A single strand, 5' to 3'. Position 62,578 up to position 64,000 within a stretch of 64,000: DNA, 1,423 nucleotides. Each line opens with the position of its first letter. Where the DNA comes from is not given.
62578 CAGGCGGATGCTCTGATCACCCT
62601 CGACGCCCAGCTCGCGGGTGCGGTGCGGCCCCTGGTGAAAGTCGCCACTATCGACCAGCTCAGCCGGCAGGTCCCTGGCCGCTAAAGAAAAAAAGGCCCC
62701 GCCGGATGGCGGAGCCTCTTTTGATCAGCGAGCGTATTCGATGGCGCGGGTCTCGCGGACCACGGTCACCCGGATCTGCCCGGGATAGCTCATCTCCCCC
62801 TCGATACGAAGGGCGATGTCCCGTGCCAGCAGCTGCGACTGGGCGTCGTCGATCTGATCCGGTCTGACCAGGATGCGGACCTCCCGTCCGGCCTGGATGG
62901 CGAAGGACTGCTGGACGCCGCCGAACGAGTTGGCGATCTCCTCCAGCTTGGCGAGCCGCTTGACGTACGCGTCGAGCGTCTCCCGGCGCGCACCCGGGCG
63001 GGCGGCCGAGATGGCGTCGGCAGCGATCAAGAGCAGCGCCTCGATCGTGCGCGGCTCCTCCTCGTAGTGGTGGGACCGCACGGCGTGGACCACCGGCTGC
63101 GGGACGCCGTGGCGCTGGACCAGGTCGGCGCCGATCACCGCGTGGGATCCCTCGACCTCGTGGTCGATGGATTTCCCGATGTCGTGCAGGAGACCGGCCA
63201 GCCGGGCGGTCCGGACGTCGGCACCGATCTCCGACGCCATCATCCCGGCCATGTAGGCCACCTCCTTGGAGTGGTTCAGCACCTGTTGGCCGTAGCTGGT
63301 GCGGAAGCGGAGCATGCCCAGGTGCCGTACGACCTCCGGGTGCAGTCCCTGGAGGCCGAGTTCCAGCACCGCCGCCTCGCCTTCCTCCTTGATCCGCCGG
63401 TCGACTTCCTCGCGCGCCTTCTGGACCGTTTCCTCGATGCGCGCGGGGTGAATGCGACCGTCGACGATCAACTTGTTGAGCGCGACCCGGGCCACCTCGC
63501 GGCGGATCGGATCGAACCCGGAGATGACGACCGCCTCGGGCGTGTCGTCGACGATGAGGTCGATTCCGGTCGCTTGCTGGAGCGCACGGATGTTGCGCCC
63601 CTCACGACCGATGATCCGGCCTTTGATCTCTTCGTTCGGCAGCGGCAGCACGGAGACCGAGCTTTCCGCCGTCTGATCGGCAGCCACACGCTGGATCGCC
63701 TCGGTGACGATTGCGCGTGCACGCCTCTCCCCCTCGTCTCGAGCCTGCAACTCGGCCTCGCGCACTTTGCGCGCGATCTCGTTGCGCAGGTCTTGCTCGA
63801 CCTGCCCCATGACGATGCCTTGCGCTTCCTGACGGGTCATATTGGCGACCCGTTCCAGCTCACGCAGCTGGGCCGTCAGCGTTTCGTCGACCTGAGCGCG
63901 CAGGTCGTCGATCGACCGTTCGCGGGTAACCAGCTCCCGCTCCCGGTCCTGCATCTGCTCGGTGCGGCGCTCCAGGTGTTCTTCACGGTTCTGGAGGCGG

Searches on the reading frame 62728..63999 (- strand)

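Call 15: search_protein_families(library=pfam, proteins=[window:62728-63999:-], max_evalue=0.001)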
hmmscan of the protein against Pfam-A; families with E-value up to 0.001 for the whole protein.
window:62728-63999:- (424 aa): 5 families
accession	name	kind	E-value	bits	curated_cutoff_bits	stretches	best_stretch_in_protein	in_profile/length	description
PF12072.13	RNase_Y_N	-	6.3e-24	85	32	1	1-109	86-201/201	RNase Y N-terminal region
PF01966.28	HD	-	4.5e-20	72.5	22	1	240-332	1-115/116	HD domain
PF00013.35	KH_1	-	2.6e-08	34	21.5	1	121-174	7-64/66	KH domain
PF08668.18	HDOD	-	3.2e-08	33.7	22.9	1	238-277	93-133/196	HDOD domain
PF13083.13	KH_KhpA-B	-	0.00013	22.3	32.1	1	96-142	10-56/73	KhpA/KhpB, KH domain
